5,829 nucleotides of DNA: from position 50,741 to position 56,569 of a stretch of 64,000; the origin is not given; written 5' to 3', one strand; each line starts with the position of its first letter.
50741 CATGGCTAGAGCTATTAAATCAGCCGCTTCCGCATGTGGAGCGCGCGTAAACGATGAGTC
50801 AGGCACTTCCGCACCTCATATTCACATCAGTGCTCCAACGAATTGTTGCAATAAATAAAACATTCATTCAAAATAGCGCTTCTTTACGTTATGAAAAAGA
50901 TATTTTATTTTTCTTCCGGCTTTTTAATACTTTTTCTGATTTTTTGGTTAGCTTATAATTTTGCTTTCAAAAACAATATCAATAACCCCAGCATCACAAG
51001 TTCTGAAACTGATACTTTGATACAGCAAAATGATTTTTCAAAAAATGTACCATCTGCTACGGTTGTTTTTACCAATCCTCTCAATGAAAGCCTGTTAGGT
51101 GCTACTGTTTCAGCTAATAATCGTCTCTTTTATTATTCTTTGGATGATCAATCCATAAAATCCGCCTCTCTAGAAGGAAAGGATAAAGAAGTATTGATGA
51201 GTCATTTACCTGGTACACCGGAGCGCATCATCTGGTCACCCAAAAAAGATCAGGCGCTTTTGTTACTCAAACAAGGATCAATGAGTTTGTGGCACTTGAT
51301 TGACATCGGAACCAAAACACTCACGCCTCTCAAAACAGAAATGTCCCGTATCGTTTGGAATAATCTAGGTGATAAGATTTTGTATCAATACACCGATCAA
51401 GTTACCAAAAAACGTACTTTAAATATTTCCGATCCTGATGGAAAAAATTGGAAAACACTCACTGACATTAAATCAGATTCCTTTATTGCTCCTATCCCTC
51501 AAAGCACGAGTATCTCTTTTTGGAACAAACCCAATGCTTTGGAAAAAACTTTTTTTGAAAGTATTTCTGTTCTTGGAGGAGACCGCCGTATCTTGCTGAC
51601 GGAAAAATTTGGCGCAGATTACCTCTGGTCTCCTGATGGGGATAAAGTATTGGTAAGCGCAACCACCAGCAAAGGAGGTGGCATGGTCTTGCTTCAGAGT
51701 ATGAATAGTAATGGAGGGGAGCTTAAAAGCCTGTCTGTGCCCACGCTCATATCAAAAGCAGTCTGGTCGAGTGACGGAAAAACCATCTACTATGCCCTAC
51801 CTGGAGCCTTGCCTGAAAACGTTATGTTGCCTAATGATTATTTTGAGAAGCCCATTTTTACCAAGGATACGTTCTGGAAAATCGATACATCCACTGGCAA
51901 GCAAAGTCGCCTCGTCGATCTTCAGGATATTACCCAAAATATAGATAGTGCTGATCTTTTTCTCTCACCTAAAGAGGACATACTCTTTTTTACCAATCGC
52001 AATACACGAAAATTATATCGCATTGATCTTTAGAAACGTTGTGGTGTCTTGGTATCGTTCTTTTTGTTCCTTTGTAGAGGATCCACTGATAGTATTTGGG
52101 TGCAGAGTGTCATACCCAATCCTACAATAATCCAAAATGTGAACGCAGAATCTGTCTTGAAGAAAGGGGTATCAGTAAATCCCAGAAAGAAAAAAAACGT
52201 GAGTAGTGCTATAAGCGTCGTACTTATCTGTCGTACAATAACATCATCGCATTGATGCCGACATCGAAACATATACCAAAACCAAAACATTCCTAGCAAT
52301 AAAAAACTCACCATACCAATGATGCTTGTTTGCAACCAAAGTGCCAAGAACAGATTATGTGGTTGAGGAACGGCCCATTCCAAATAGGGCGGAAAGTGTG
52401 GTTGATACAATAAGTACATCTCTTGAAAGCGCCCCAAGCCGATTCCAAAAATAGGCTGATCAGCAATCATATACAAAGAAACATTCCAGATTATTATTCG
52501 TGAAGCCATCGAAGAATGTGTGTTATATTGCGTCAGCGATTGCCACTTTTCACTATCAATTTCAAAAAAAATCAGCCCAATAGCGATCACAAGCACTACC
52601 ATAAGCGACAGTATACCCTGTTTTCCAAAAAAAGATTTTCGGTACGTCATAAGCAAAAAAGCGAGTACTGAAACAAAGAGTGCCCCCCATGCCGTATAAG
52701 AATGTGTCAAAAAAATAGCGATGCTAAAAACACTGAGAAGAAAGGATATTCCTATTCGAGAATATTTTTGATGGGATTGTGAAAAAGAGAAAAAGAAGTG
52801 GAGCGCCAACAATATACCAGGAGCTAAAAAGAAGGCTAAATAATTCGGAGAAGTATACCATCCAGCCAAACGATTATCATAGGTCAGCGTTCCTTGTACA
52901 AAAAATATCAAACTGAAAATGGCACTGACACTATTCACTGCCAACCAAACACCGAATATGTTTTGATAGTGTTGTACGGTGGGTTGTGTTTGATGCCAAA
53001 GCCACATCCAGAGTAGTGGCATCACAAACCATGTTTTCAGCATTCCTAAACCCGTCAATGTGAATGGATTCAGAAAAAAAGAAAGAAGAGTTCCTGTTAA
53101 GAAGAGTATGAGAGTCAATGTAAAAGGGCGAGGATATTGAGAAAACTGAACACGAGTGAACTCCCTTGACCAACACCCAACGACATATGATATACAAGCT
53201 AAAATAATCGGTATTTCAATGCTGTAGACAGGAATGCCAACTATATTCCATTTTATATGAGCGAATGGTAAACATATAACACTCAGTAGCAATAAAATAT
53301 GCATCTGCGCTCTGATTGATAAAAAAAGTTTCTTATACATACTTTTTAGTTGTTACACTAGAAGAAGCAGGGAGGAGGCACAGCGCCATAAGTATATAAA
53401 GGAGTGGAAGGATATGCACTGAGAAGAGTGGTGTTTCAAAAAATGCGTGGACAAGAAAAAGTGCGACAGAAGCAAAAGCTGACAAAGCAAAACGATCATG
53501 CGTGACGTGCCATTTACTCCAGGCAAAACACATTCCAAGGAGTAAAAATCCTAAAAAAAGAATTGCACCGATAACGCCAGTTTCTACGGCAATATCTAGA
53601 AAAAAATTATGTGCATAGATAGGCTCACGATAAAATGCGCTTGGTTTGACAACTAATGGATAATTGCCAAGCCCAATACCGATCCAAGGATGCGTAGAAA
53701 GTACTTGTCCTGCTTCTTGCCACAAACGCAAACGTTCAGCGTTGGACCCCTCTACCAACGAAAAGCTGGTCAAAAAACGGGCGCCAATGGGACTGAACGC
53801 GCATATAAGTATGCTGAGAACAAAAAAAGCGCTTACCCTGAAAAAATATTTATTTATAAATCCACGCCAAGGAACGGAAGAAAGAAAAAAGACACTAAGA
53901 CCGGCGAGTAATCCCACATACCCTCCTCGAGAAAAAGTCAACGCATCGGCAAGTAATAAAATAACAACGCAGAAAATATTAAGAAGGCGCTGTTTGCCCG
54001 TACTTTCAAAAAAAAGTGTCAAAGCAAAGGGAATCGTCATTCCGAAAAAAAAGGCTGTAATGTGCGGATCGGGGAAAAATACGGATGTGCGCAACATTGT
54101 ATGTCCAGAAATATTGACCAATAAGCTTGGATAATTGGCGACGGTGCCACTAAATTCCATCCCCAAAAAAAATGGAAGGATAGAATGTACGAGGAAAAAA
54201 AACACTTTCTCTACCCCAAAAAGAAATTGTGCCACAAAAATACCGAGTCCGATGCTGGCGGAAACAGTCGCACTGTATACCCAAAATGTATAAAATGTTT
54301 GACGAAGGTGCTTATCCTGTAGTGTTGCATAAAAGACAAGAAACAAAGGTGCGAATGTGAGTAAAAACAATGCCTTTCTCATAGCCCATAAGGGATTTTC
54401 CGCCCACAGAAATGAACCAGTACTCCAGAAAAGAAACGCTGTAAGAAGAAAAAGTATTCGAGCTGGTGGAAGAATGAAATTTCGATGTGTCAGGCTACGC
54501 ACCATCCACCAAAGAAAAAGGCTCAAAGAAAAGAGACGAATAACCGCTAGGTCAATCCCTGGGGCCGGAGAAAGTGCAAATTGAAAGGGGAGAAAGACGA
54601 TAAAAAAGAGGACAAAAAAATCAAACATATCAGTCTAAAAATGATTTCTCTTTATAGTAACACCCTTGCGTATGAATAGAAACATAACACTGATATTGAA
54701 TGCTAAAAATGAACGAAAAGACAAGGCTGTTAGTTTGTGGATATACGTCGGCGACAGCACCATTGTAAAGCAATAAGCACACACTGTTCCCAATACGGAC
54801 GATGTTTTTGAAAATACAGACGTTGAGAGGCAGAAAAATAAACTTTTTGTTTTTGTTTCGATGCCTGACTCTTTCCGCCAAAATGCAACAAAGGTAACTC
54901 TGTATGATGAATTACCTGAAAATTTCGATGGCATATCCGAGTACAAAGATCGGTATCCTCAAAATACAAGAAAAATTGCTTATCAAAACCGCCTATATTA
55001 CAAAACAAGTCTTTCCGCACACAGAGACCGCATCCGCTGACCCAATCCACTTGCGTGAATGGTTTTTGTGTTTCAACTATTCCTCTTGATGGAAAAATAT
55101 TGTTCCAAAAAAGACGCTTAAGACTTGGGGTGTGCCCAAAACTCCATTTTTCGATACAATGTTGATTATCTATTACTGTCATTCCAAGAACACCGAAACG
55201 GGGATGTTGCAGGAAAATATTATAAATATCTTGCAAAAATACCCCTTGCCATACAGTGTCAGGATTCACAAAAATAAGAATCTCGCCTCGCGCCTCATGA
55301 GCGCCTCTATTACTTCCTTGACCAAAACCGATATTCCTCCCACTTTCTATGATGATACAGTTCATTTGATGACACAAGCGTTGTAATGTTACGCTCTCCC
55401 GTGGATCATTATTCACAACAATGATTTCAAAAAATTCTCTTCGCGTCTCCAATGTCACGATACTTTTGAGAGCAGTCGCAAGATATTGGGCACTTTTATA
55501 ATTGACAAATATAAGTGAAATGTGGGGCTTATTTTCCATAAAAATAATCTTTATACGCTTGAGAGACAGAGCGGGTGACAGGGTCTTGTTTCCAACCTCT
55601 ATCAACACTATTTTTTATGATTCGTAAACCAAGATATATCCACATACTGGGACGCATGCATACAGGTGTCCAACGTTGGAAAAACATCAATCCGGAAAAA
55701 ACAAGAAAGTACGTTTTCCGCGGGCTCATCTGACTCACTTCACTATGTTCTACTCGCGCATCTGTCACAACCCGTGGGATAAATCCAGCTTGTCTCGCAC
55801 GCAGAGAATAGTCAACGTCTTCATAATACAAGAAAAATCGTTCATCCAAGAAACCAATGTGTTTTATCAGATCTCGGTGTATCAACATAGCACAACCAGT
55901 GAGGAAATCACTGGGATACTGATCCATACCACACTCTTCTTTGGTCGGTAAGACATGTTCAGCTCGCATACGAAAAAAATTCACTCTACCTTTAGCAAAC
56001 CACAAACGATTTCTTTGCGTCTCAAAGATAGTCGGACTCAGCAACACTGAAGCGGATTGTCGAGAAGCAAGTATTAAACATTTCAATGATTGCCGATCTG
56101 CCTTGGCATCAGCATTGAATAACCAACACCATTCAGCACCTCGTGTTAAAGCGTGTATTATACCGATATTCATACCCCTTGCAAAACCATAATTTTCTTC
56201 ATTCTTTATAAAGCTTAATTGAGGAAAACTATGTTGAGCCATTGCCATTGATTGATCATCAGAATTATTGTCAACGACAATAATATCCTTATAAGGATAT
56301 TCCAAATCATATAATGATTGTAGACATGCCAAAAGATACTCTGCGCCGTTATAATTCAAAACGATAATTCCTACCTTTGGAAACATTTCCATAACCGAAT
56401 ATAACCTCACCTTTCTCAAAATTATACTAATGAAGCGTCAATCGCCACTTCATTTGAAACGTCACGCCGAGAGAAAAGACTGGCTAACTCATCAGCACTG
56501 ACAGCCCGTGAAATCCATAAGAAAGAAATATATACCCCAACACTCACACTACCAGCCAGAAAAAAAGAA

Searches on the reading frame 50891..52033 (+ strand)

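Call 10: search_protein_families(library=pfam, proteins=[window:50891-52033:+], max_evalue=0.001)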
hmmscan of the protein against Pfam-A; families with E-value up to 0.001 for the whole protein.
window:50891-52033:+ (380 aa): 0 families

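Call 19: search_protein_families(library=pfam, proteins=[window:50891-52033:+], max_evalue=0.01)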
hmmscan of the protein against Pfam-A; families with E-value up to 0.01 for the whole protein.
window:50891-52033:+ (380 aa): 3 families
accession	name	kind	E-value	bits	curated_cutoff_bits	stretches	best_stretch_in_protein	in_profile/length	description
PF07676.18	PD40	-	0.0069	16.8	20.9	0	291-302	15-26/38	WD40-like Beta Propeller Repeat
PF19977.5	xRRM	-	0.0085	16.7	23.7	0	31-116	31-113/120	xRRM domain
PF25174.1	Beta-prop_THOC3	-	0.0086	15.5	305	0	86-173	68-154/272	THOC3 beta-propeller domain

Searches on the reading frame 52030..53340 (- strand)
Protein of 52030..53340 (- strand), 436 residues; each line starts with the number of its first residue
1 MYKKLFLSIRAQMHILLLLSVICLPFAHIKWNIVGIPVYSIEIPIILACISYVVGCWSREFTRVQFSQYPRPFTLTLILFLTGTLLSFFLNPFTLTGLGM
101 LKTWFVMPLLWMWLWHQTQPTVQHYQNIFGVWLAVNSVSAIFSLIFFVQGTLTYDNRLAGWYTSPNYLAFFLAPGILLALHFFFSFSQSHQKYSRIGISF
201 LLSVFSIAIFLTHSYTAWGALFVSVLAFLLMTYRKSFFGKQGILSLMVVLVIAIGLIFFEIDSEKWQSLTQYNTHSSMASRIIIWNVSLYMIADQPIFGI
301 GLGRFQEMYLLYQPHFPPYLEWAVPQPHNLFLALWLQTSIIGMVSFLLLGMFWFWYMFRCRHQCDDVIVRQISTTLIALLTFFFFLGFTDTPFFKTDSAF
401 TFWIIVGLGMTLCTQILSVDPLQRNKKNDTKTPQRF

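Call 7: search_protein_families(library=pfam, proteins=[window:52030-53340:-], max_evalue=0.01)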
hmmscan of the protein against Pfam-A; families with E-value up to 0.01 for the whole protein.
window:52030-53340:- (436 aa): 1 family
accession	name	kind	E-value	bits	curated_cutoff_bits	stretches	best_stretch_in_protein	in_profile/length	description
PF04932.20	Wzy_C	-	1.1e-20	74.4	31.7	1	201-347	2-149/149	O-Antigen ligase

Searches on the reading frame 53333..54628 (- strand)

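Call 7: search_protein_families(library=pfam, proteins=[window:53333-54628:-], max_evalue=0.01)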
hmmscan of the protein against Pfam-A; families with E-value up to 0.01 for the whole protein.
window:53333-54628:- (431 aa): 1 family
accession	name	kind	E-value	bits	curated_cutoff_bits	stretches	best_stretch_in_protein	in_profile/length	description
PF04932.20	Wzy_C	-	6.3e-22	78.4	31.7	1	220-359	2-149/149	O-Antigen ligase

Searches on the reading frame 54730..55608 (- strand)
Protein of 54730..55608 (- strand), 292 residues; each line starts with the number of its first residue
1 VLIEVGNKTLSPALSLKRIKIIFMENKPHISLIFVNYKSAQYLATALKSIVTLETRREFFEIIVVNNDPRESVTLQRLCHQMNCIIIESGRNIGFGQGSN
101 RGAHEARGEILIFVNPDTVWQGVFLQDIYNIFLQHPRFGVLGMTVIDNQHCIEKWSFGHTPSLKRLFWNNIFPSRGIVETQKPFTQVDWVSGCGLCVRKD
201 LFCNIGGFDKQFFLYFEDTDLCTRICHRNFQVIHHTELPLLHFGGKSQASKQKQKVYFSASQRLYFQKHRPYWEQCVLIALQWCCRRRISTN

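Call 10: search_protein_families(library=pfam, proteins=[window:54730-55608:-], max_evalue=0.001)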
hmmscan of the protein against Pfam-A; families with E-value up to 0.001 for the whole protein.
window:54730-55608:- (292 aa): 6 families
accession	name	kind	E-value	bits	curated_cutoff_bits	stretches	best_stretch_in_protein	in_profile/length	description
PF00535.33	Glycos_transf_2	-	4e-13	50.1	23.3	1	31-167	1-132/168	Glycosyl transferase family 2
PF13641.12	Glyco_tranf_2_3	-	3.7e-10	40.6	27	1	28-237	1-206/230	Glycosyltransferase like family 2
PF10111.15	Glyco_tranf_2_2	-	3.2e-07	30.5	27.3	1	59-232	29-206/276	Glycosyltransferase like family 2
PF13712.12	Glyco_tranf_2_5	-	1.5e-06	28.5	27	1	95-251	41-198/210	Glycosyltransferase like family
PF13632.12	Glyco_trans_2_3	-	0.00041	20.7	27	1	112-283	3-170/198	Glycosyl transferase family group 2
PF02709.20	Glyco_transf_7C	-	0.00085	19.4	23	0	191-232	20-62/78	N-terminal domain of galactosyltransferase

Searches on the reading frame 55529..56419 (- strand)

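Call 18: search_protein_families(library=pfam, proteins=[window:55529-56419:-], max_evalue=0.001)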
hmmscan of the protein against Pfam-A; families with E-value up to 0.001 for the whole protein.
window:55529-56419:- (296 aa): 4 families
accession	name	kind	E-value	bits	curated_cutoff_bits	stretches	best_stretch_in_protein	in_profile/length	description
PF00535.33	Glycos_transf_2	-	6e-19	69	23.3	1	18-188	2-167/168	Glycosyl transferase family 2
PF13641.12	Glyco_tranf_2_3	-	5.6e-14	53.2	27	1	14-229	1-215/230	Glycosyltransferase like family 2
PF13704.12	Glyco_tranf_2_4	-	5.6e-05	24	27.5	1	24-104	2-81/98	Glycosyl transferase family 2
PF13632.12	Glyco_trans_2_3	-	0.0008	19.7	27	0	137-240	40-129/198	Glycosyl transferase family group 2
